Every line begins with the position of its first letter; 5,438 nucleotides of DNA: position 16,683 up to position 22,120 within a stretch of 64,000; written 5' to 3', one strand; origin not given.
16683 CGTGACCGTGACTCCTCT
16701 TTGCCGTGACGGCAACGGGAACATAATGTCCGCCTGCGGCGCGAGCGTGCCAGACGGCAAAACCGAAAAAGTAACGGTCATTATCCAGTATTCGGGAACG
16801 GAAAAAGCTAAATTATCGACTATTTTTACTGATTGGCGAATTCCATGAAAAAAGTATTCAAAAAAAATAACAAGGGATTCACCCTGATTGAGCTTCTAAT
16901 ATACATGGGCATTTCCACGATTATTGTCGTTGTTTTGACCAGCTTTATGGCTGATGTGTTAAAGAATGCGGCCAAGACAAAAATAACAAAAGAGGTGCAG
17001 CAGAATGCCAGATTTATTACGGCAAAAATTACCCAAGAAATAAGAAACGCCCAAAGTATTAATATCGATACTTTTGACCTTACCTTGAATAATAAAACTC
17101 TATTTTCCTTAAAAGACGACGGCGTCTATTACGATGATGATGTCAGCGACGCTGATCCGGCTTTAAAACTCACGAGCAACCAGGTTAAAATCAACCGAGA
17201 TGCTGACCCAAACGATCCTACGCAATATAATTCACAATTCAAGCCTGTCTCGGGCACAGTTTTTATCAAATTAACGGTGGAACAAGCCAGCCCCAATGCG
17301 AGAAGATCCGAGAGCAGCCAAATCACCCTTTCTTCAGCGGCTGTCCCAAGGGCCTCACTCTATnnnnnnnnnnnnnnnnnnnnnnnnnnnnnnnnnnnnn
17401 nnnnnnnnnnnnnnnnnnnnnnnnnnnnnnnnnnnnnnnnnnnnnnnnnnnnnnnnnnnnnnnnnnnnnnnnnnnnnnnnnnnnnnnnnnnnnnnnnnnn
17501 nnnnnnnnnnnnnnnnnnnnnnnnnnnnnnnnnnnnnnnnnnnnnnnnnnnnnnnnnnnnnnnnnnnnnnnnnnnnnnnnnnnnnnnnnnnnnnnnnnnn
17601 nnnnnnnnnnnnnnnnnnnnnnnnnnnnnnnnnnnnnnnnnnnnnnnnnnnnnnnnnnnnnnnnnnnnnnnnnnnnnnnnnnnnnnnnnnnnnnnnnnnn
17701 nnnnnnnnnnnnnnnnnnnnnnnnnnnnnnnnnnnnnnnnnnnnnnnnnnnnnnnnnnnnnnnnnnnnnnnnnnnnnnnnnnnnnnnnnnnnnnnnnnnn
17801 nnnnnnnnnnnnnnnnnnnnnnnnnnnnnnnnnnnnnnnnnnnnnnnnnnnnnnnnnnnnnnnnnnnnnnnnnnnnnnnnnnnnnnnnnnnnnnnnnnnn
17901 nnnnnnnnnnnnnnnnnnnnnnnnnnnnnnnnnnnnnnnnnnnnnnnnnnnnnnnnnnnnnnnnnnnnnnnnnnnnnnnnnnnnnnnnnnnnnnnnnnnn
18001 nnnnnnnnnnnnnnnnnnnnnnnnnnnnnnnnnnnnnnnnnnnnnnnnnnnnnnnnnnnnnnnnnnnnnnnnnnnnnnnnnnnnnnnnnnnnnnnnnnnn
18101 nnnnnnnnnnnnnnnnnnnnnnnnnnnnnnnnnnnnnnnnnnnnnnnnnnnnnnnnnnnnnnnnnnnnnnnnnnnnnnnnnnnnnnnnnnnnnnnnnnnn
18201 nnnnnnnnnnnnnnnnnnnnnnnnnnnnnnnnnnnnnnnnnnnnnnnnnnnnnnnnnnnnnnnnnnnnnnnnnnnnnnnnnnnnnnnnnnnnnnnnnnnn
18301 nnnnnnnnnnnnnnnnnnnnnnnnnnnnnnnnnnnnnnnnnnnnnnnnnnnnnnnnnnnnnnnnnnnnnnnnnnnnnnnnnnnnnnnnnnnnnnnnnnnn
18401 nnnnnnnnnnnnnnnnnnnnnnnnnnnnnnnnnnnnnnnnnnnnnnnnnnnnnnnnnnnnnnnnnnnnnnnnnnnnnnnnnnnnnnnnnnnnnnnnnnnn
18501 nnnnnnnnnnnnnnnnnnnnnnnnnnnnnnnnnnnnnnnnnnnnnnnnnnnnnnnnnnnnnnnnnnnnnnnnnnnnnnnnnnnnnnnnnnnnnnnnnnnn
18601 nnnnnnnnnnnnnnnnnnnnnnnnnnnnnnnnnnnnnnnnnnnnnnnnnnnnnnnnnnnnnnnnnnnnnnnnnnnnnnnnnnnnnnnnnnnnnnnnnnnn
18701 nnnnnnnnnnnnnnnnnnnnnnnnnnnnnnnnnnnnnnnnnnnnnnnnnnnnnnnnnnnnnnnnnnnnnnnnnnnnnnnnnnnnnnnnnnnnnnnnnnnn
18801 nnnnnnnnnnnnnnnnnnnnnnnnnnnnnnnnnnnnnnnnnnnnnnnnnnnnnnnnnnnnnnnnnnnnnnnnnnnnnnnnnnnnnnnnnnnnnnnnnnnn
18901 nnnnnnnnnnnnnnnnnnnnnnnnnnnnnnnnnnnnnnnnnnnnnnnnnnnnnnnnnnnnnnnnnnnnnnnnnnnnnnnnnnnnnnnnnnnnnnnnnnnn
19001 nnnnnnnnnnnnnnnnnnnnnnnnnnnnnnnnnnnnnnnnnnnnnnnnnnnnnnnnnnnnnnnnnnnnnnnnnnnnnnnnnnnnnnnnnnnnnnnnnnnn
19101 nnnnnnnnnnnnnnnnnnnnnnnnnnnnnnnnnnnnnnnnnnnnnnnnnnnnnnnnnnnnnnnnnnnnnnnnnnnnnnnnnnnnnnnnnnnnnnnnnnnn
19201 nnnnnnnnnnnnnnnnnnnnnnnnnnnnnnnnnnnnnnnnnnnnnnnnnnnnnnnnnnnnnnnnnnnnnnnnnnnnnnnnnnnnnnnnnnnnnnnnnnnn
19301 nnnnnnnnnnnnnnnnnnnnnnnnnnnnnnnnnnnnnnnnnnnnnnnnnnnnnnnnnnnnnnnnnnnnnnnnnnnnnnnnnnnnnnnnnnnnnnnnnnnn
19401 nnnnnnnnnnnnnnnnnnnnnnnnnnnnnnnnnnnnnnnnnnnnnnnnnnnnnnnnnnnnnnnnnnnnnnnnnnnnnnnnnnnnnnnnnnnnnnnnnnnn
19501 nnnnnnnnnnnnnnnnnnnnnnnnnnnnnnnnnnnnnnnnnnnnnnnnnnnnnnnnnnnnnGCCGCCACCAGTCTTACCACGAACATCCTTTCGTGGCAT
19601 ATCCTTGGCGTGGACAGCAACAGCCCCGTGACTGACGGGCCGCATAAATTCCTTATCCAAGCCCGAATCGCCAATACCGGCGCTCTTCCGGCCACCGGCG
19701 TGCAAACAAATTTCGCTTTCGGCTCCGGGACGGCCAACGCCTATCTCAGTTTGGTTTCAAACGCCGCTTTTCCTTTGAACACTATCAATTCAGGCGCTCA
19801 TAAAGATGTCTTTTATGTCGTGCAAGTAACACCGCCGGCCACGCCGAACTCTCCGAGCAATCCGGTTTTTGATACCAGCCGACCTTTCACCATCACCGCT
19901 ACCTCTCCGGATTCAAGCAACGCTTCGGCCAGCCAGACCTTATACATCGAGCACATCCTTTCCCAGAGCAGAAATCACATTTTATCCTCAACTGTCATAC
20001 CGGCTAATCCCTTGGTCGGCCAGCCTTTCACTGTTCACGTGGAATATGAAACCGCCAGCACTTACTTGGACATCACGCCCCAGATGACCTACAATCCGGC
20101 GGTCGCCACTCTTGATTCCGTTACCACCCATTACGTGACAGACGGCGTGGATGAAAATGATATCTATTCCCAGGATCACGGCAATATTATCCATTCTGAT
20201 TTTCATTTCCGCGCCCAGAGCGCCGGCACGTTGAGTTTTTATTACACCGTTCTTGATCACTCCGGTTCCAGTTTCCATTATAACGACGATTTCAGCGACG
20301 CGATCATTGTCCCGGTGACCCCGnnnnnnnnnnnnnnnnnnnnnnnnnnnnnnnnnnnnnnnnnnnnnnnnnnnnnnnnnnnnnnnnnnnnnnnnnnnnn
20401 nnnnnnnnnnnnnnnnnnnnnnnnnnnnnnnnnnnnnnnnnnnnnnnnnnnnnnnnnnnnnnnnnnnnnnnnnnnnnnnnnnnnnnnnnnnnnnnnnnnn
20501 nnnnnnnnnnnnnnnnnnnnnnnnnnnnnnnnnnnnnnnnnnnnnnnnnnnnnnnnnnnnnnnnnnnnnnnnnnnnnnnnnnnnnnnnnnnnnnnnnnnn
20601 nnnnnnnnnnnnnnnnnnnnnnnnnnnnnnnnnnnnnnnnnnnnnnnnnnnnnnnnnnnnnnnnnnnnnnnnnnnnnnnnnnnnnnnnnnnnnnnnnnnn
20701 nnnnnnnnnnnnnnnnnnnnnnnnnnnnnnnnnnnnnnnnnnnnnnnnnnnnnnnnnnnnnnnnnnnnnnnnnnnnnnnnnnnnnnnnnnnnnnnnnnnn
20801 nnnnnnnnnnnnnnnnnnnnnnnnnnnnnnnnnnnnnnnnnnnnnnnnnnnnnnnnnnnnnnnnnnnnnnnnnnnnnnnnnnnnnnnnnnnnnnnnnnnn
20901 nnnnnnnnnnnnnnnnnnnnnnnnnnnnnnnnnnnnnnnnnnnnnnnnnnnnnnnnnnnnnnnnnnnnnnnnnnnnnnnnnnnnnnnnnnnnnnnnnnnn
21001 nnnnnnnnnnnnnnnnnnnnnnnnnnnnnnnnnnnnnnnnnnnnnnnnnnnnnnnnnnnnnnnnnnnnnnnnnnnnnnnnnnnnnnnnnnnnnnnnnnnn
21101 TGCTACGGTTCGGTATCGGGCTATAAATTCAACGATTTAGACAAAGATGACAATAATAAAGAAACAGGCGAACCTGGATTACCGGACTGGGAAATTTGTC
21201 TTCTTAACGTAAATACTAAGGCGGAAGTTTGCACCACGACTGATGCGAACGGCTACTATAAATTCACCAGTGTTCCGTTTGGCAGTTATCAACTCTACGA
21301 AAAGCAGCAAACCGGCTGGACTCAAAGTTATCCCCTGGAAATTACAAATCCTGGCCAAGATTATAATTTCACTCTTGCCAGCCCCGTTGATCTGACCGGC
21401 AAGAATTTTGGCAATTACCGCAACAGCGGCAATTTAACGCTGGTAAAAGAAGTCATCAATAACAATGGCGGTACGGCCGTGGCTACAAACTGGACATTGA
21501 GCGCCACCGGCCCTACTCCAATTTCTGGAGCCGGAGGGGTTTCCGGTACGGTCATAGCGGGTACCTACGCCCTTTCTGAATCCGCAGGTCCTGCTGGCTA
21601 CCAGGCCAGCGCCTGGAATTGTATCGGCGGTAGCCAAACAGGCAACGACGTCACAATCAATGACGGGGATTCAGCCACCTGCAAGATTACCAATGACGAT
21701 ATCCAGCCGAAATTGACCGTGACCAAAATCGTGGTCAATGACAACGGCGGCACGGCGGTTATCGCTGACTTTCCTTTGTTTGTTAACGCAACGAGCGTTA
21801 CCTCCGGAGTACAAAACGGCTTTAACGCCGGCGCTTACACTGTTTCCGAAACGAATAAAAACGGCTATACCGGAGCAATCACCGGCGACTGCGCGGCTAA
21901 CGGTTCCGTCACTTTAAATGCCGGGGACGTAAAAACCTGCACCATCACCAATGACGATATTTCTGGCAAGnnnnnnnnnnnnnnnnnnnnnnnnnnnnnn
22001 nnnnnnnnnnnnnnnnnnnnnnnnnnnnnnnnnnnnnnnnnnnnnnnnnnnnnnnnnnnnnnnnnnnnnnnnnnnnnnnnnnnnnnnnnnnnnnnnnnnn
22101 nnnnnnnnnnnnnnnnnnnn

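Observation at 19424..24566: Giant DUF11 adhesin with a dedicated sortase, part of a three-substrate sortase system in this window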

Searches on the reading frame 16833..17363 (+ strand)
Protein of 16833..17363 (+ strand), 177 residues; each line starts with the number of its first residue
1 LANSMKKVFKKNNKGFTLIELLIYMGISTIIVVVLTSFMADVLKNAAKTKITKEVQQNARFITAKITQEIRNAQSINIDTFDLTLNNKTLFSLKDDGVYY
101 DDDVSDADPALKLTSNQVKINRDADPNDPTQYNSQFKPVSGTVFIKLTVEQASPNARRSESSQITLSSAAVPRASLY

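Call 4: search_protein_families(library=pfam, proteins=[window:16833-17363:+], max_evalue=0.01)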
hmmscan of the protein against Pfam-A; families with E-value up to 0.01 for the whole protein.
window:16833-17363:+ (177 aa): 2 families
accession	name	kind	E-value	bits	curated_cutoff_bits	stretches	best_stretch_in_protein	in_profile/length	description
PF07963.17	N_methyl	-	9.7e-08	31.7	21.2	1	10-35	1-26/27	Prokaryotic N-terminal methylation motif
PF20456.3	DUF6709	-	0.0055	16.2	27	1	11-77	178-244/339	Family of unknown function (DUF6709)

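Call 5: search_protein_families(library=ncbifam, proteins=[window:16833-17363:+], max_evalue=0.1)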
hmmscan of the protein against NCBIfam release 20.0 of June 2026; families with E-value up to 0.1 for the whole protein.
window:16833-17363:+ (177 aa): 17 families
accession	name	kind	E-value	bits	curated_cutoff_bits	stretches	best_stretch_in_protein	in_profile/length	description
NF038304.1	EPS_HpsC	equivalog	4e-08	33.2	200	1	7-70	14-81/318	hormogonium polysaccharide secretion pseudopilin HpsC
TIGR02599.1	TIGR02599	subfamily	9.1e-07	28.4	256.5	1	15-74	1-60/361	Verru_Chthon cassette protein C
NF041013.1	T4P_ComGE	equivalog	2.2e-06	27.7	49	1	11-60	1-50/83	competence type IV pilus minor pilin ComGE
NF041002.1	pilin_ComGF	equivalog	4.7e-06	26.9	80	1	13-84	1-69/139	competence type IV pilus minor pilin ComGF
NF007848.0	PRK10557.1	equivalog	2.3e-05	23.8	120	1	7-70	4-67/192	prepilin peptidase-dependent protein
NF040982.1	ComGD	equivalog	0.00033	21.1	70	1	13-62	1-50/139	competence type IV pilus minor pilin ComGD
NF007800.0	PRK10506.1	equivalog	0.0019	18.1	158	1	10-67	5-59/163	prepilin peptidase-dependent protein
NF010387.0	PRK13814.1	equivalog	0.0036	16.3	660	1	17-99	174-260/310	aspartate carbamoyltransferase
NF007862.0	PRK10574.1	equivalog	0.0044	17.2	138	1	11-53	2-44/145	prepilin peptidase-dependent pilin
TIGR01708.2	typeII_sec_gspH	equivalog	0.0045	17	80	1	14-74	2-55/169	type II secretion system minor pseudopilin GspH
NF007660.0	PRK10332.1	equivalog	0.012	16.1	86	1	11-59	6-54/107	prepilin-type N-terminal cleavage/methylation domain-containing protein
NF041775.1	typeIV_PilA_Myxo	equivalog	0.014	15.4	400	1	9-52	6-46/214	type IV pilin protein PilA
TIGR01707.1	gspI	equivalog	0.031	14.8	44.35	1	15-47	1-33/101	type II secretion system minor pseudopilin GspI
TIGR02532.1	IV_pilin_GFxxxE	domain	0.048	13.5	16.3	1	14-34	2-22/24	prepilin-type N-terminal cleavage/methylation domain-containing protein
NF040999.1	pilin_ComGC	equivalog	0.053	13.7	75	1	14-45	2-30/84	competence type IV pilus major pilin ComGC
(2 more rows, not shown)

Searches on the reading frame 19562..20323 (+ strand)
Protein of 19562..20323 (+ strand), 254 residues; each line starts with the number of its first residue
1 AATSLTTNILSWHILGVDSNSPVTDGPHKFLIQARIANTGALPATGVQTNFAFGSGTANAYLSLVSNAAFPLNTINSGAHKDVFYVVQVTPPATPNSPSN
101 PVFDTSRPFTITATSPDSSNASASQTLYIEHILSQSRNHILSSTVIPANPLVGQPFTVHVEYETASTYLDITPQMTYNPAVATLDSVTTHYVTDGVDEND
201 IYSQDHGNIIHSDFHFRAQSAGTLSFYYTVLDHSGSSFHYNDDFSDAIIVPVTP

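Call 58: search_protein_families(library=pfam, proteins=[window:19562-20323:+], max_evalue=0.001)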
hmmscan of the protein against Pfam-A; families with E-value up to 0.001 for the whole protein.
window:19562-20323:+ (254 aa): 0 families

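Call 74: predict_structure(protein=window:19562-20323:+)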
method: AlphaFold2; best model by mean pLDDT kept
length: 254 residues; sequences in the alignment: 1
mean_pLDDT: 50.5   pTM: 0.43
mean pLDDT of the five models: 50.5, 48.9, 36.2, 31.7, 30.4
residues with pLDDT >= 90: 12; 70-90: 41; 50-70: 50; < 50: 151
segments of 3 or more residues with pLDDT < 50: 1-29, 38-77, 86-137, 194-206, 232-246
pLDDT, mean of each block of 10 residues (from residue 1): 35 43 41 52 38 32 30 40 48 36 33 32 28 40 80 88 60 65 85 49 53 88 62 42 52 74
secondary structure, 60 per line:
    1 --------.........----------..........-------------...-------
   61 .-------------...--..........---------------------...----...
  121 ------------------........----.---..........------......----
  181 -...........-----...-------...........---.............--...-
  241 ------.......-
elements in order: E9-17 E28-37 E51-53 E75-77 E80-89 E111-113 E139-146 E155-164 E171-176 E182-192 E208-218 E222-234 E237-239 E247-253

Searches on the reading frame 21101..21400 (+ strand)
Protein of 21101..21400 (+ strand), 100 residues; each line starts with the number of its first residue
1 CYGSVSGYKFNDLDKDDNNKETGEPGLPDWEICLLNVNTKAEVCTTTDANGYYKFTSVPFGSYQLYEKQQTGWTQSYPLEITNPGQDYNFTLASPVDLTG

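Call 58: search_protein_families(library=pfam, proteins=[window:21101-21400:+], max_evalue=0.001)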
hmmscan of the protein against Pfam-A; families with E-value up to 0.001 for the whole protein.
window:21101-21400:+ (100 aa): 4 families
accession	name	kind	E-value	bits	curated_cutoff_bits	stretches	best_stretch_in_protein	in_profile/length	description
PF17210.9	SdrD_B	-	6.2e-10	39.7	29.7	1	7-87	5-84/112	SdrD B-like domain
PF13620.12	CarboxypepD_reg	-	4.1e-07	30.7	32.3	1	27-92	14-81/82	Carboxypeptidase regulatory-like domain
PF17802.7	SpaA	-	2.6e-06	27.9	23.1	1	21-91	11-86/91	Prealbumin-like fold domain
PF13715.12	CarbopepD_reg_2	-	0.00044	20.7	32.2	1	42-92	25-76/88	CarboxypepD_reg-like domain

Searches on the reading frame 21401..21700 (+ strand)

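Call 58: search_protein_families(library=pfam, proteins=[window:21401-21700:+], max_evalue=0.001)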
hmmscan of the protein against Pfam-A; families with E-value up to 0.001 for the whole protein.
window:21401-21700:+ (100 aa): 1 family
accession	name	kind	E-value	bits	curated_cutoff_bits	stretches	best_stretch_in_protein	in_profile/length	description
PF19403.5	SpaA_2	-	9.6e-29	100.3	25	1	9-96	3-96/96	Prealbumin-like fold domain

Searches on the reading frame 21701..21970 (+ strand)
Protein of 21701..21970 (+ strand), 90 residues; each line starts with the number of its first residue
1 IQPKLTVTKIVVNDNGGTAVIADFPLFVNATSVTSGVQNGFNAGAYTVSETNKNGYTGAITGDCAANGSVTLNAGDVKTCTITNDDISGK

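Call 58: search_protein_families(library=pfam, proteins=[window:21701-21970:+], max_evalue=0.001)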
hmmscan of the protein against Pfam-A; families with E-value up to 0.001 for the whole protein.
window:21701-21970:+ (90 aa): 1 family
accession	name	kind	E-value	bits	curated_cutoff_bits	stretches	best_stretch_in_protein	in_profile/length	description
PF19403.5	SpaA_2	-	3e-09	37.8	25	1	4-82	5-96/96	Prealbumin-like fold domain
